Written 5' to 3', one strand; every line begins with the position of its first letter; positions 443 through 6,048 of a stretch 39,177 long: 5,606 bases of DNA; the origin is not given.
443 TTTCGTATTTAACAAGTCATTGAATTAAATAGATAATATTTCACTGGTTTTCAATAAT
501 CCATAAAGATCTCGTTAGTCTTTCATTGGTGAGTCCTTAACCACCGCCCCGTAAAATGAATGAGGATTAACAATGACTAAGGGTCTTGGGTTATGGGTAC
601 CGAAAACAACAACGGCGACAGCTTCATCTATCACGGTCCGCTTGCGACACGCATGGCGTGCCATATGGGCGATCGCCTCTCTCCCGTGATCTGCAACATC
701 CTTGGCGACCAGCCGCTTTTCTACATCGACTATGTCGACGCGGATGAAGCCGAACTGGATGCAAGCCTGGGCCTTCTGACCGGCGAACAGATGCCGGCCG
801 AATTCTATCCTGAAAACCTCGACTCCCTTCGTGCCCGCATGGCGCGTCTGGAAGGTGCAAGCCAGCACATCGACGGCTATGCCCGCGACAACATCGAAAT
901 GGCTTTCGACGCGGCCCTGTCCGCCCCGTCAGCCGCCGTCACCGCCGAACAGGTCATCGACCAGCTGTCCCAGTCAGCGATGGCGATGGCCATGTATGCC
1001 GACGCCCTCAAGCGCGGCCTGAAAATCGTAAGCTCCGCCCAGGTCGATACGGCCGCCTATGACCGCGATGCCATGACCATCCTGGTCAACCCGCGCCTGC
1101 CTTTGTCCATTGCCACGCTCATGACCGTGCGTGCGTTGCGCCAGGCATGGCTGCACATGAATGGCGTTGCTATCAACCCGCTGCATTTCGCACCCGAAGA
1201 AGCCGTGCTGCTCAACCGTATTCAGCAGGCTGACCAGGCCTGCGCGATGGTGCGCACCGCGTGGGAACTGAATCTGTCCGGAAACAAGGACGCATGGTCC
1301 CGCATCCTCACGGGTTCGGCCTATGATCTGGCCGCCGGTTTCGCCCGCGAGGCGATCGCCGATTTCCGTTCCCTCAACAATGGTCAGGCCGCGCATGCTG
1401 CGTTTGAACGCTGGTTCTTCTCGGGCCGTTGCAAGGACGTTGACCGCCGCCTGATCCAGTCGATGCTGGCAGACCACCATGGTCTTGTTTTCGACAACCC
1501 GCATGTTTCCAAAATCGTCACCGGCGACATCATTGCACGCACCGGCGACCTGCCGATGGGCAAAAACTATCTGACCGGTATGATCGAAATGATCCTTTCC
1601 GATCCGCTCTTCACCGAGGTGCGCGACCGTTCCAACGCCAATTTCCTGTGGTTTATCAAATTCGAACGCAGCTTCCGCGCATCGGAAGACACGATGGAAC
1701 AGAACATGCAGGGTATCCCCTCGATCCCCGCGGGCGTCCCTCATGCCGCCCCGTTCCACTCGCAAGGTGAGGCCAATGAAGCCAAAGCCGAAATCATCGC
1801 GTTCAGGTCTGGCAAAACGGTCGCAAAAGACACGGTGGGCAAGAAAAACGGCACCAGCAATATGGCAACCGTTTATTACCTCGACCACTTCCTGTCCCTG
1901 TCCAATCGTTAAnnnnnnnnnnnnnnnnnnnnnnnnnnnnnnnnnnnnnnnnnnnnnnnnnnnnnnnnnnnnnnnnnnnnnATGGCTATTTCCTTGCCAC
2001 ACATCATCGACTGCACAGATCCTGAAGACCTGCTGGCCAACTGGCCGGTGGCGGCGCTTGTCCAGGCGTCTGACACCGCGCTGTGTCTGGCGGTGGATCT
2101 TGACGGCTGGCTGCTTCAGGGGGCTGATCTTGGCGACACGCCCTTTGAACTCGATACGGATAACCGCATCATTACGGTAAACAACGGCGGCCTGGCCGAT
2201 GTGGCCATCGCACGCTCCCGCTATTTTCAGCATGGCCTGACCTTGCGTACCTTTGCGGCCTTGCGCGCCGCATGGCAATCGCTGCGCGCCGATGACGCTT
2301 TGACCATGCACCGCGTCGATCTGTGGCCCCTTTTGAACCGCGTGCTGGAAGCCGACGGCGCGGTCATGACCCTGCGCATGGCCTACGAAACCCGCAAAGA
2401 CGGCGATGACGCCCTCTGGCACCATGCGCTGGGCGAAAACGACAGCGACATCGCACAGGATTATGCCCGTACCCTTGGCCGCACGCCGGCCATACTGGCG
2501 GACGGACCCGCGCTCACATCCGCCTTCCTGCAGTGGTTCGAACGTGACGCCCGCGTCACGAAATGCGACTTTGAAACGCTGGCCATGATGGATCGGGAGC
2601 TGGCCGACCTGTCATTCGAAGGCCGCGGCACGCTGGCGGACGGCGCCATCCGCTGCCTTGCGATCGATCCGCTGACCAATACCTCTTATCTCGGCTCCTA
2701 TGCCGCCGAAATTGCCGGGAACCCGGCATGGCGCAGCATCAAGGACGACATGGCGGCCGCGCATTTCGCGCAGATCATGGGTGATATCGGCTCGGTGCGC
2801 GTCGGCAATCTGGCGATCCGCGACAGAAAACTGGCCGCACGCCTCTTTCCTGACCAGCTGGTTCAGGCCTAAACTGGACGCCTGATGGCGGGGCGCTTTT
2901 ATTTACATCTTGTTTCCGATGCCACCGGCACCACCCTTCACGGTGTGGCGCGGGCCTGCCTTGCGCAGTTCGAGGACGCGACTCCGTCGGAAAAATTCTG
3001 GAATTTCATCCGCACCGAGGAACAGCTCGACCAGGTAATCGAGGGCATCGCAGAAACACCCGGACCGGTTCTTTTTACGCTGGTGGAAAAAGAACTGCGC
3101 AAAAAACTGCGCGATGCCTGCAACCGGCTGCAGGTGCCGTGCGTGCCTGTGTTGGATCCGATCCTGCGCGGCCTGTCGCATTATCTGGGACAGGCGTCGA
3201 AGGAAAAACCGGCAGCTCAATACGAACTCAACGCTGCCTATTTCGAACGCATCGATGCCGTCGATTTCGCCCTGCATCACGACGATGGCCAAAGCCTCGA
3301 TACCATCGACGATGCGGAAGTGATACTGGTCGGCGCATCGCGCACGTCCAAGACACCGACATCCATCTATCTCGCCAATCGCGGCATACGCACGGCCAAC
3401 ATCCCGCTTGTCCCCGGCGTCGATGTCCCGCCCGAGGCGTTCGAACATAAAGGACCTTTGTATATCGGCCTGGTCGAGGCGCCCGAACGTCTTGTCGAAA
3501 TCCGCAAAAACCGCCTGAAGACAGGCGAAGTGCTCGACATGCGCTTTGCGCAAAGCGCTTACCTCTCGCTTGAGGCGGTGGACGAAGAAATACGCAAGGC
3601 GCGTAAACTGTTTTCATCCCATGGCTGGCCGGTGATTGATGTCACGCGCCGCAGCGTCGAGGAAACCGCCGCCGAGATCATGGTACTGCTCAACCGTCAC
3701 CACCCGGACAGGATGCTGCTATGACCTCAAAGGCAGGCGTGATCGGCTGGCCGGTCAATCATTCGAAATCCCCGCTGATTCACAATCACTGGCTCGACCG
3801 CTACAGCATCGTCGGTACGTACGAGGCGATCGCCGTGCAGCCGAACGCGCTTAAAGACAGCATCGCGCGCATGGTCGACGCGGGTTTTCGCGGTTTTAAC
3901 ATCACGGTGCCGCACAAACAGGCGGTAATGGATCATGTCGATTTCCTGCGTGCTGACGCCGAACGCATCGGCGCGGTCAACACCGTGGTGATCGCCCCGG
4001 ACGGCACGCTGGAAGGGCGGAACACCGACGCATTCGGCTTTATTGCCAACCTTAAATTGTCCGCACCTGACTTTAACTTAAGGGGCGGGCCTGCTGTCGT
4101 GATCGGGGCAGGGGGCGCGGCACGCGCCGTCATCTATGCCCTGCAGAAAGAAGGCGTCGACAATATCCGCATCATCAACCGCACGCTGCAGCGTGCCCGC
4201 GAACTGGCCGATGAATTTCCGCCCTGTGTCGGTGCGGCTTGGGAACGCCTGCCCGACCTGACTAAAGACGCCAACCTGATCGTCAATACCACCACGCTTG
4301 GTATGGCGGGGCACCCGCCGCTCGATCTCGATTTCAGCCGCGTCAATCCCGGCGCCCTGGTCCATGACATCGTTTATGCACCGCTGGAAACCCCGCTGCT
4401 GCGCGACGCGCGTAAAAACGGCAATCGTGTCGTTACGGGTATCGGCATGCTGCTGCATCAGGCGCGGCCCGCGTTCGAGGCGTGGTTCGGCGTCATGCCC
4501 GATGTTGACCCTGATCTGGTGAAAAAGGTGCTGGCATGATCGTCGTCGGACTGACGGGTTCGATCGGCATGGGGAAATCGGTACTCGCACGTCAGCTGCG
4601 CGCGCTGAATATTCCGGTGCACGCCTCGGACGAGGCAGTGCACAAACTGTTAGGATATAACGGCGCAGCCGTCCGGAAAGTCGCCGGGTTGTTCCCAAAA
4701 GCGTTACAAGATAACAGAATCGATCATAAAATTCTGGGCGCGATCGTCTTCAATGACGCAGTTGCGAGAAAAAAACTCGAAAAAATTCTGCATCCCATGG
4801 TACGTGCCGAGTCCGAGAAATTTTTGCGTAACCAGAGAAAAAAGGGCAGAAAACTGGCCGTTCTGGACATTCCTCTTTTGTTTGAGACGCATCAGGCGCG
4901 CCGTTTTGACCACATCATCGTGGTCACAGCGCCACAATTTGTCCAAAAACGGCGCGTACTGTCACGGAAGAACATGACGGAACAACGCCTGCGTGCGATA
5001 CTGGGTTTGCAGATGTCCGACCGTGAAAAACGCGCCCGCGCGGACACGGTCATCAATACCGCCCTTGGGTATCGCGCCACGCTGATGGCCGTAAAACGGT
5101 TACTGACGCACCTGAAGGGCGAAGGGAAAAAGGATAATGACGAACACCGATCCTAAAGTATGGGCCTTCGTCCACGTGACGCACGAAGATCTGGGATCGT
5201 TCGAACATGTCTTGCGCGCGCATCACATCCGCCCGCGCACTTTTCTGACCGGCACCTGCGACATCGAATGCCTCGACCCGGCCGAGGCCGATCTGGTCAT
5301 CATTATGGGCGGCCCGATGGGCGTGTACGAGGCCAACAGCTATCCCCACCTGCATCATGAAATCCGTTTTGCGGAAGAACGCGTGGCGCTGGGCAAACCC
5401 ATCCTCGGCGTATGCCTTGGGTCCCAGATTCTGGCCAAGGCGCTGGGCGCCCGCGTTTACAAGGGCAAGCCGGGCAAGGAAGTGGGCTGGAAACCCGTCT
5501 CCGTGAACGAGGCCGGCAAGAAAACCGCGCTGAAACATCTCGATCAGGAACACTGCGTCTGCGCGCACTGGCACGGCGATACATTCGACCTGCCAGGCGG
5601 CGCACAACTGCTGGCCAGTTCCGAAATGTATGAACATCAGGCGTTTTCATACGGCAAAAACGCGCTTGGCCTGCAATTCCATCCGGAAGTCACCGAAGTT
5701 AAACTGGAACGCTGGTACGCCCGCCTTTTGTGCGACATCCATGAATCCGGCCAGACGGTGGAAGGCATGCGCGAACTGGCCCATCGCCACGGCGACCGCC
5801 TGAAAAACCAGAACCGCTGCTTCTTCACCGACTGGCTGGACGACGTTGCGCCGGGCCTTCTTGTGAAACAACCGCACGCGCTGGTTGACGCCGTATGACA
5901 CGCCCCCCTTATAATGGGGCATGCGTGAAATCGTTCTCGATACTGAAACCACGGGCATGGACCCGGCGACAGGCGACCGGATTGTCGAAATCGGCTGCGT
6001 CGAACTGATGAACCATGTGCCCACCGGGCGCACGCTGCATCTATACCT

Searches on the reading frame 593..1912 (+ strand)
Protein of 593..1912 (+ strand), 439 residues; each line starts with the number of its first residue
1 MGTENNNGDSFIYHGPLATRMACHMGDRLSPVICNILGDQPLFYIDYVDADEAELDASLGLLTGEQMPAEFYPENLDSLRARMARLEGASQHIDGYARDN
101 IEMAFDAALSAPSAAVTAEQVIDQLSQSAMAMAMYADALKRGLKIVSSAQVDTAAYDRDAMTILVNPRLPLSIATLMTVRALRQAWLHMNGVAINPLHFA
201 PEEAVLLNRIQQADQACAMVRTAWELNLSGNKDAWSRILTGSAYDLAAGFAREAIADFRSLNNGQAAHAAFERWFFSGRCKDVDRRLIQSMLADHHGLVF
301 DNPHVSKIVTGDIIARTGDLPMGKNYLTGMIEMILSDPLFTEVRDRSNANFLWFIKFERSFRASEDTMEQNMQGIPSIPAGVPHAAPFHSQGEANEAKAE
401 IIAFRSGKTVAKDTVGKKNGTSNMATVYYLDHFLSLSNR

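Call 53: search_protein_families(library=pfam, proteins=[window:593-1912:+], max_evalue=0.001)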
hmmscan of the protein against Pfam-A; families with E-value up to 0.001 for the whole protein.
window:593-1912:+ (439 aa): 1 family
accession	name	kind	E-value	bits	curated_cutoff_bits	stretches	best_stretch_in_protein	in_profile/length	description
PF20573.4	DUF6782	-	1.9e-23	83.4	27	1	104-327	17-240/241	Putative metallopeptidase family (DUF6782)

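Call 84: search_protein_families(library=ncbifam, proteins=[window:593-1912:+], max_evalue=0.01)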
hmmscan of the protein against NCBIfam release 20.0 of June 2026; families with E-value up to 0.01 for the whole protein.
window:593-1912:+ (439 aa): 0 families

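Call 89: find_encoding_contigs(protein=window:593-1912:+, flank=10000, max_places=4)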
Protein window:593-1912:+ (439 aa): 1 contig read that carries it; 1 place shown.
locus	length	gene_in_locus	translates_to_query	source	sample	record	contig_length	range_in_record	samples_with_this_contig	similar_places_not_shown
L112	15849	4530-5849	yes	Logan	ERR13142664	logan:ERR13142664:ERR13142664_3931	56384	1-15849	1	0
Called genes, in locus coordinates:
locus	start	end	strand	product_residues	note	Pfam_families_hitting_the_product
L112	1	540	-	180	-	?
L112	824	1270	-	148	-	PF03653:UPF0093, PF05425:CopD (weak)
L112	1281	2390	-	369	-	PF00762:Ferrochelatase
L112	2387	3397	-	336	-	PF01208:URO-D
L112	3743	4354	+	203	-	-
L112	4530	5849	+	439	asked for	PF20573:DUF6782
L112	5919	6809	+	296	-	PF20573:DUF6782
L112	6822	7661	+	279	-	PF03618:Kinase-PPPase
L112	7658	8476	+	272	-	PF08501:Shikimate_dh_N, PF01488:Shikimate_DH, PF18317:SDH_C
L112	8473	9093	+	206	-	PF01121:CoaE, PF13238:AAA_18 (weak)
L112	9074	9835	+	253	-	PF00117:GATase, PF07722:Peptidase_C26 (faint)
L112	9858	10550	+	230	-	PF00929:RNase_T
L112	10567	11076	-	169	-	PF02556:SecB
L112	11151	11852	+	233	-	PF04280:Tim44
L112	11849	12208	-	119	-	PF11969:DcpS_C, PF01230:HIT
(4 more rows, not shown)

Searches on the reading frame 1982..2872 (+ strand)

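Call 53: search_protein_families(library=pfam, proteins=[window:1982-2872:+], max_evalue=0.001)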
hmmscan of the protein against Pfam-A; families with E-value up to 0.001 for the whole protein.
window:1982-2872:+ (296 aa): 1 family
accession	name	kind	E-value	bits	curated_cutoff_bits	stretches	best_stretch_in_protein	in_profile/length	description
PF20573.4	DUF6782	-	1.4e-13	51.1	27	1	117-201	121-204/241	Putative metallopeptidase family (DUF6782)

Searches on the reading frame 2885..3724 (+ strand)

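Call 53: search_protein_families(library=pfam, proteins=[window:2885-3724:+], max_evalue=0.001)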
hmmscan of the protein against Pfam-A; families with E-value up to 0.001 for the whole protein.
window:2885-3724:+ (279 aa): 1 family
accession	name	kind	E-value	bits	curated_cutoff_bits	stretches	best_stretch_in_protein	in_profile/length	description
PF03618.20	Kinase-PPPase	-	6.5e-89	298.4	23.5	1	7-266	1-256/256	Kinase/pyrophosphorylase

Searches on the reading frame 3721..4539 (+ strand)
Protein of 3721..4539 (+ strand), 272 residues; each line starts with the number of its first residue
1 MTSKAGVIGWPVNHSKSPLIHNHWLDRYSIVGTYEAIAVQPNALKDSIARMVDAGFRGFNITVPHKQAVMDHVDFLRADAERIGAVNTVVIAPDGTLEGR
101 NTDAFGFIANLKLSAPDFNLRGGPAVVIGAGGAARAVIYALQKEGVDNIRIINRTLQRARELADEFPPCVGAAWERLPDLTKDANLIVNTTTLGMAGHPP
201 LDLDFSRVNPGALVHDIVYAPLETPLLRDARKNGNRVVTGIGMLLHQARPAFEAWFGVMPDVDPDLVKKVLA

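Call 53: search_protein_families(library=pfam, proteins=[window:3721-4539:+], max_evalue=0.001)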
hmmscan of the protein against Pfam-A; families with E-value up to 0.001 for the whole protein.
window:3721-4539:+ (272 aa): 4 families
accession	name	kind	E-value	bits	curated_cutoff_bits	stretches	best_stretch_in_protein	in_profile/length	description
PF08501.16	Shikimate_dh_N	-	6.2e-27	94.1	27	1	7-89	1-83/83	Shikimate dehydrogenase substrate binding domain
PF01488.26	Shikimate_DH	-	9.3e-10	39.2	24.3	1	120-191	10-83/138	Shikimate / quinate 5-dehydrogenase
PF18317.6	SDH_C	-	3.5e-08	33.5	25.8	1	240-264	1-25/31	Shikimate 5'-dehydrogenase C-terminal domain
PF03807.23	F420_oxidored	-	0.00031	21.7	21.6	1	127-170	4-46/94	NADP oxidoreductase coenzyme F420-dependent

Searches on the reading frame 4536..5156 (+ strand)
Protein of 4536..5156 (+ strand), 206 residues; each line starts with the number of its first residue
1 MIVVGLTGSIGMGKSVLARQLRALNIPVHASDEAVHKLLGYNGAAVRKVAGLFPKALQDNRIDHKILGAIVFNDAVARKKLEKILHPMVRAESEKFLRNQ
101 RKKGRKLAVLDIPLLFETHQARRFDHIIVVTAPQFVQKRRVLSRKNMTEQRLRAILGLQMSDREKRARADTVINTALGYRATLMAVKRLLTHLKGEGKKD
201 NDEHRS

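Call 53: search_protein_families(library=pfam, proteins=[window:4536-5156:+], max_evalue=0.001)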
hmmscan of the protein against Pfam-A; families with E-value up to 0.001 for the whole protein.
window:4536-5156:+ (206 aa): 2 families
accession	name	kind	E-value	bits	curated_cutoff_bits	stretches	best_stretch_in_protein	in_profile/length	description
PF01121.26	CoaE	-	1.9e-37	129.1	27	1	2-174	1-173/180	Dephospho-CoA kinase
PF13238.12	AAA_18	-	5.7e-06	27.3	29.4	1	4-151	1-118/128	AAA domain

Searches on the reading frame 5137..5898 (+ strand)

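Call 53: search_protein_families(library=pfam, proteins=[window:5137-5898:+], max_evalue=0.001)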
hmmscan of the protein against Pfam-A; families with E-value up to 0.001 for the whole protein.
window:5137-5898:+ (253 aa): 2 families
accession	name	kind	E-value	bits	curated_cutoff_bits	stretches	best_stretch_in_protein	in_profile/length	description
PF00117.34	GATase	-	1.7e-21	77.2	22.8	1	49-186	41-174/190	Glutamine amidotransferase class-I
PF07722.19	Peptidase_C26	-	9.4e-06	26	20.5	1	75-109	94-128/219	Peptidase C26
